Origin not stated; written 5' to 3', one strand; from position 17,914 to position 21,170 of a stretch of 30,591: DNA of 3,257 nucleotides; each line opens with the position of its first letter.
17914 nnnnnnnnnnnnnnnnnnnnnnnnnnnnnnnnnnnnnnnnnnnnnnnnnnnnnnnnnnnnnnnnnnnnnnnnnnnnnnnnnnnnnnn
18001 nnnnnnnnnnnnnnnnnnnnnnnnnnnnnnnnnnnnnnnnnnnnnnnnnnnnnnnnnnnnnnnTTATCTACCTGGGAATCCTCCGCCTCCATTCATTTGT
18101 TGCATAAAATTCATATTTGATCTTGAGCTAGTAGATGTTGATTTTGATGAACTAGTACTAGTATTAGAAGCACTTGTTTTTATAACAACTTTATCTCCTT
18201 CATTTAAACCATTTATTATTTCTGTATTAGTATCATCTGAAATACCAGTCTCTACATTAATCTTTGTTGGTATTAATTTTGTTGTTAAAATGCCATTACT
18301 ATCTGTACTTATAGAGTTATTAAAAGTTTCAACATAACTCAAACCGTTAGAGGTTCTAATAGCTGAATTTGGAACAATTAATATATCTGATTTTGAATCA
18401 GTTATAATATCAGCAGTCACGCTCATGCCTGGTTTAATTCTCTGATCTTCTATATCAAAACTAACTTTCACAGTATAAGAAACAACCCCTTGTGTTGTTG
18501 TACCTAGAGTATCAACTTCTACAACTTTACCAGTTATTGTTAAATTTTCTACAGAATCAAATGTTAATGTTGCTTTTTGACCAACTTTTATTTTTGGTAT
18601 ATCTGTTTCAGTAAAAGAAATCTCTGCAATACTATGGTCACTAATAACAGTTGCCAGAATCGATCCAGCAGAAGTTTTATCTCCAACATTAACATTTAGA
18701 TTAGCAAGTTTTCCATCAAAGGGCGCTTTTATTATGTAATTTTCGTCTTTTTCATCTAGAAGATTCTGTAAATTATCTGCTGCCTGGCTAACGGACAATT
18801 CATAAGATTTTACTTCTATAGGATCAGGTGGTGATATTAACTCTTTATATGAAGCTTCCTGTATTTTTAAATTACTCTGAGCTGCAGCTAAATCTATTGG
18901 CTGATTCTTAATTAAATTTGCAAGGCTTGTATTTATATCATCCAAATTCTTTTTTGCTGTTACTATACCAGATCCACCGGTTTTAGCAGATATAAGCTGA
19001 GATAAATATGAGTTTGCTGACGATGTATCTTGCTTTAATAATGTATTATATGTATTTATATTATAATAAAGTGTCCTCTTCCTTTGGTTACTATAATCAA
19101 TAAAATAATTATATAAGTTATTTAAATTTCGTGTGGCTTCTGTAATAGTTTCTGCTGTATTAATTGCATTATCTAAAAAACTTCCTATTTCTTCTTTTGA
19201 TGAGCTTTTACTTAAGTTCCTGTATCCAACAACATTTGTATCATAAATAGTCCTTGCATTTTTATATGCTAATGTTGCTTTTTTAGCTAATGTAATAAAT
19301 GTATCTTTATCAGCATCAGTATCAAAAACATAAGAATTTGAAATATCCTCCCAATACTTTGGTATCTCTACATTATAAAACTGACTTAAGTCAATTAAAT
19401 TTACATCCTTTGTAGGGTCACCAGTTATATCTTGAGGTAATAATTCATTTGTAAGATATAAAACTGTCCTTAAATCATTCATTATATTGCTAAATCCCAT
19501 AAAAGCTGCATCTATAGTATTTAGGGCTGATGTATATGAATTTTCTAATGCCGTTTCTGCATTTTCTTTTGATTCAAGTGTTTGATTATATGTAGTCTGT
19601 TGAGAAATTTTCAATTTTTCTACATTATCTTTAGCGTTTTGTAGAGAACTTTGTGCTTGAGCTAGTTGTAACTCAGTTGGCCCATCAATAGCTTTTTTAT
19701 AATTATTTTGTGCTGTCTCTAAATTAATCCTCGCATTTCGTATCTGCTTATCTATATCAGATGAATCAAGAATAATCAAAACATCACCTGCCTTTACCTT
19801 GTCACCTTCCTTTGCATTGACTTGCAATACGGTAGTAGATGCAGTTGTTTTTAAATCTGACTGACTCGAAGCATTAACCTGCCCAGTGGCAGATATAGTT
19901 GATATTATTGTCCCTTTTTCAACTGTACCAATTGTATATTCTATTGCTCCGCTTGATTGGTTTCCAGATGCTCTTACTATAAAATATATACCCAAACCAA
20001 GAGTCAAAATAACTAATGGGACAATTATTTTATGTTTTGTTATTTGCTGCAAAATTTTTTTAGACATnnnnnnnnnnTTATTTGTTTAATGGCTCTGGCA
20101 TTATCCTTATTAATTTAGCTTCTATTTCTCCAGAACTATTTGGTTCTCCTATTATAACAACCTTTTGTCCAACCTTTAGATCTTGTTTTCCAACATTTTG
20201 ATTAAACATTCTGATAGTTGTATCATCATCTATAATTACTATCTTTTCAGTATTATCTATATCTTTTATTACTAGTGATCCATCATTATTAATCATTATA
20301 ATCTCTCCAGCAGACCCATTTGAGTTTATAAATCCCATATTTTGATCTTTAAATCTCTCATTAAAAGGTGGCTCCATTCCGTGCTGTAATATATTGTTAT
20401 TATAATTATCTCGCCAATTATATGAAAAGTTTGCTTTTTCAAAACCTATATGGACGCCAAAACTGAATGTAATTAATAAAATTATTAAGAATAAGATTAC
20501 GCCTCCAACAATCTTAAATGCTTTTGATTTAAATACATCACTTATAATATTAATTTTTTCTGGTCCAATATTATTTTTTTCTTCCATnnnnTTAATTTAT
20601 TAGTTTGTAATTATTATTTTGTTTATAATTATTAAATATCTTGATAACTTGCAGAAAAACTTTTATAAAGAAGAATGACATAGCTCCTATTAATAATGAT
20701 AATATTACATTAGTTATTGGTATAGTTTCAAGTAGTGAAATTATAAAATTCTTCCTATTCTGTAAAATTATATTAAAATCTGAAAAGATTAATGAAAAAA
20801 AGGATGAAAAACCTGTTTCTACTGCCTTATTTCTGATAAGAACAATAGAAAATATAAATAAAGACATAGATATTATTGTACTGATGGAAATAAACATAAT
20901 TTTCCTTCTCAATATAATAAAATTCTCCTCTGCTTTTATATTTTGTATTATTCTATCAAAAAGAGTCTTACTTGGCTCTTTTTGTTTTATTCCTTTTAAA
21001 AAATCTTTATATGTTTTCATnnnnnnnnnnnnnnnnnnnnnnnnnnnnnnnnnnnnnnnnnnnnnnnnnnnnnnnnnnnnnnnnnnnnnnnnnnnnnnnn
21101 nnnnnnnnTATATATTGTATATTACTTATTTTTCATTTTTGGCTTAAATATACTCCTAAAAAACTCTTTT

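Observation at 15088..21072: TolC-less MacAB-type exporter flanked by two DUF5666-like proteins and bracketed by a split anti-sigma/ECF pair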

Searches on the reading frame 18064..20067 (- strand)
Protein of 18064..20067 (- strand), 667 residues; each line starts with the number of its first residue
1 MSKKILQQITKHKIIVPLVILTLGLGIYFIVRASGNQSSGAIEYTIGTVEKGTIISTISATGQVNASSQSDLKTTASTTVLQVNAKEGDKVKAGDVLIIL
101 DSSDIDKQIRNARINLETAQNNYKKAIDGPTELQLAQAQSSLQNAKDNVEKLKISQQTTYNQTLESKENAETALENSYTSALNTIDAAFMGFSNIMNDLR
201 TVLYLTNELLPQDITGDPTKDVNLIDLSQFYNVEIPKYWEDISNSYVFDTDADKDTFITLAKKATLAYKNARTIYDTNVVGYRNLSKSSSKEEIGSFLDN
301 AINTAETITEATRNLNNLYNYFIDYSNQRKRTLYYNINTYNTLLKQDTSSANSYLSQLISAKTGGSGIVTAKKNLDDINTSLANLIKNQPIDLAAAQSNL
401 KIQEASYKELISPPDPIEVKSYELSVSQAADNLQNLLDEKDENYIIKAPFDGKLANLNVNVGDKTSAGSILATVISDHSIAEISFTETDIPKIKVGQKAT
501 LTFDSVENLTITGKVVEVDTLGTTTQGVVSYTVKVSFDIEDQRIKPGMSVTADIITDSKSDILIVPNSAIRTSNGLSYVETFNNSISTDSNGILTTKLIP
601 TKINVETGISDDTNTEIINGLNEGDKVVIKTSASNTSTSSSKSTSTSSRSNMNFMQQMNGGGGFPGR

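Call 4: search_protein_families(library=pfam, proteins=[window:18064-20067:-], max_evalue=0.1)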
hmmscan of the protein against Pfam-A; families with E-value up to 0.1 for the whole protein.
window:18064-20067:- (667 aa): 7 families
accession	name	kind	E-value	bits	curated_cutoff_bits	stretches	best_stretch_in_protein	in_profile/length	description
PF13437.12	HlyD_3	-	7.7e-17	62.4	22.2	1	446-547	2-106/106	HlyD family secretion protein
PF16576.10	HlyD_D23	-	6e-14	52.3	30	2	440-550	105-214/214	Barrel-sandwich domain of CusB or HlyD membrane-fusion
PF13533.13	Biotin_lipoyl_2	-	2.1e-09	37.4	29.8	1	79-101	10-32/32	Biotin-lipoyl like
PF00364.28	Biotin_lipoyl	-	1.6e-07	31.4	22.1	1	77-101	14-37/73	Biotin-requiring enzyme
PF05896.17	NQRA_N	-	0.002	18.7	25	0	435-501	20-86/94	NqrA N-terminal barrel-sandwich hybrid domain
PF07831.19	PYNP_C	-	0.016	15.3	27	0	82-104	35-57/75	Pyrimidine nucleoside phosphorylase C-terminal domain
PF06776.18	IalB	-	0.074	13.6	22.1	0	438-511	40-114/131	Invasion associated locus B (IalB) protein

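Call 5: search_protein_families(library=ncbifam, proteins=[window:18064-20067:-], max_evalue=0.1)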
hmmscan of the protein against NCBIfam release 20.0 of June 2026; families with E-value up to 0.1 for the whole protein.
window:18064-20067:- (667 aa): 31 families (the best 25 are shown)
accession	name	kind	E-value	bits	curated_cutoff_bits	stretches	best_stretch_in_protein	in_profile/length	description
TIGR01730.1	RND_mfp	subfamily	4.5e-35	121.2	94.9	2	442-630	133-308/322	efflux RND transporter periplasmic adaptor subunit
TIGR00998.1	8a0101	subfamily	5.5e-20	71.6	390.8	2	422-525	184-288/334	EmrA/EmrK family multidrug efflux transporter periplasmic adaptor subunit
TIGR00999.1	8a0102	subfamily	4.2e-19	68.7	319.3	2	424-631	72-266/271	CzcB/NccB family metal efflux transporter periplasmic adaptor subunit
TIGR01843.1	type_I_hlyD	subfamily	2.2e-17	63.2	208.65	2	421-560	249-402/422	HlyD family type I secretion periplasmic adaptor subunit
TIGR02971.1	heterocyst_DevB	subfamily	1.9e-15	57.1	129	2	343-520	108-280/327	ABC exporter membrane fusion protein, DevB family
NF008606.0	PRK11578.1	equivalog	1.8e-13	50.4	342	2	10-158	7-145/371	macrolide transporter subunit MacA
TIGR03794.1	NHLM_micro_HlyD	equivalog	2.6e-11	43.1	156.2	2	52-153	40-143/421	NHLP bacteriocin system secretion protein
NF011715.0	PRK15136.1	equivalog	3.7e-11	42.3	563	2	425-523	198-296/390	multidrug efflux MFS transporter periplasmic adaptor subunit EmrA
NF007785.0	PRK10476.1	equivalog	1.3e-10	40.6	376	1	442-518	207-284/347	multidrug transporter subunit MdtN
NF008589.1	PRK11556.1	equivalog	1.7e-09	37.1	391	1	446-629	195-373/392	MdtA/MuxA family multidrug efflux RND transporter periplasmic adaptor subunit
NF033138.2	RND-peri-MexC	equivalog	2.9e-08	33.3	625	2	528-637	267-365/375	MexC family multidrug efflux RND transporter periplasmic adaptor subunit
NF045680.1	DiMtlExpIhpB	equivalog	6.5e-08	31.9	450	1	443-632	137-311/326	divalent metal ion exporter adaptor subunit IhpB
NF002939.0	PRK03598.1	equivalog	7.7e-08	31.9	393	1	77-180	52-154/332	secretion protein HlyD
NF038010.1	ABC_adapt_DarC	equivalog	1.6e-07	30.4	450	1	416-636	204-409/417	darobactin export ABC transporter periplasmic adaptor subunit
NF007132.1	PRK09578.1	equivalog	2e-07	30.1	512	1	34-128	30-124/396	MexX/AxyX family multidrug efflux RND transporter periplasmic adaptor subunit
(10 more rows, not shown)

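Call 66: search_solved_structures(query=window:18064-20067:-, max_evalue=0.001)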
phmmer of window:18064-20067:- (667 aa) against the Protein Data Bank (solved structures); distinct sequences matched with E-value up to 0.001: 15.
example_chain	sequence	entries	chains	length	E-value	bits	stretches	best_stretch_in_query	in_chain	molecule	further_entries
3lnn_A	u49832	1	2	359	2.3e-12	49.5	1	445-631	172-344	Membrane fusion protein (MFP) heavy metal cation efflux ZneB (CzcB-like)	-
4tko_B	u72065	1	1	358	3e-07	32.6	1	407-544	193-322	EmrA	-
4dk1_A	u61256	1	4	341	1.4e-06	30.4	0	44-156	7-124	Putative MacA, Multidrug resistance protein mexA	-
8zal_A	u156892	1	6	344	2.3e-06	29.7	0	423-523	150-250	Multidrug export protein EmrA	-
8zar_A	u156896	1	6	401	3.4e-06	29.1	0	424-523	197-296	Multidrug export protein EmrA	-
7b9k_A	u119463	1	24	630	9.6e-06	27.6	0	415-472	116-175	Dihydrolipoyllysine-residue acetyltransferase component of pyruvate dehydrogenase complex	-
5nik_D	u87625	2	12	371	2.4e-05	26.3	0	11-161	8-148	Macrolide export protein MacA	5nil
9qgy_G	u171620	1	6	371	7.2e-05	24.7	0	11-144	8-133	Macrolide export protein MacA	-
20yy_D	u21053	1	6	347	0.00018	23.4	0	435-588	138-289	Multidrug efflux RND transporter periplasmic adaptor subunit MexJ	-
3fpp_A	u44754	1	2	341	0.00022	23.2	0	446-631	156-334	Macrolide-specific efflux protein macA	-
1vf7_A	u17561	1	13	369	0.00023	23.1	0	43-159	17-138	Multidrug resistance protein mexA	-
6ta5_D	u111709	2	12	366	0.00027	22.9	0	43-159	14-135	MexA family multidrug efflux RND transporter periplasmic adaptor subunit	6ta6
2v4d_A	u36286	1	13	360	0.00027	22.8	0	43-159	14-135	MULTIDRUG RESISTANCE PROTEIN MEXA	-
1t5e_A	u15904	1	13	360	0.00027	22.8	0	43-159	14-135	Multidrug resistance protein mexA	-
6iok_I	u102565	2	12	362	0.00028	22.8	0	43-159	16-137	Multidrug resistance protein MexA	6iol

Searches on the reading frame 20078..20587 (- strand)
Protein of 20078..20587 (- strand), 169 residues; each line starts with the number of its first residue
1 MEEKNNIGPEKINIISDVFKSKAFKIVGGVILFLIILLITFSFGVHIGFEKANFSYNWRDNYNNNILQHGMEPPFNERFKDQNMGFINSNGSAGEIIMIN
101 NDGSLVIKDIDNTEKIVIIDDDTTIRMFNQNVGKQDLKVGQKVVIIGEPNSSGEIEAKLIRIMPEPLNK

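Call 4: search_protein_families(library=pfam, proteins=[window:20078-20587:-], max_evalue=0.1)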
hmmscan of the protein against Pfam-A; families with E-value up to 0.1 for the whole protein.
window:20078-20587:- (169 aa): 2 families
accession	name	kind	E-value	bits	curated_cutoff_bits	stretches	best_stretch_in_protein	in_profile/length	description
PF18914.6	DUF5666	-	0.0017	19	27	1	99-160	7-59/60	Domain of unknown function (DUF5666)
PF14783.12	BBS2_Mid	-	0.037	14.6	27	1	104-146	1-45/108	Ciliary BBSome complex subunit 2, middle region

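Call 5: search_protein_families(library=ncbifam, proteins=[window:20078-20587:-], max_evalue=0.1)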
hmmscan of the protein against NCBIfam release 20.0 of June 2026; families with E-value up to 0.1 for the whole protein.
window:20078-20587:- (169 aa): 1 family
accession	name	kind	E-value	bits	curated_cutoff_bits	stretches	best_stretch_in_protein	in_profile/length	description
NF045993.1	MAG0130_MAG3770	subfamily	0.01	15.8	85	1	6-51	1-46/140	MAG0130/MAG3770 family membrane protein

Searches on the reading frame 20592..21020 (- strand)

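Call 4: search_protein_families(library=pfam, proteins=[window:20592-21020:-], max_evalue=0.1)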
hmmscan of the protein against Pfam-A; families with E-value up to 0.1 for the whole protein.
window:20592-21020:- (142 aa): 1 family
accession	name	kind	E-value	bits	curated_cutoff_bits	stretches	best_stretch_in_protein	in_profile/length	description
PF00654.25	Voltage_CLC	-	0.05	13.2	24.8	1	70-135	134-199/346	Voltage gated chloride channel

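Call 5: search_protein_families(library=ncbifam, proteins=[window:20592-21020:-], max_evalue=0.1)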
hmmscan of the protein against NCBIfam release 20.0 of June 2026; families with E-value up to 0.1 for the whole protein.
window:20592-21020:- (142 aa): 0 families
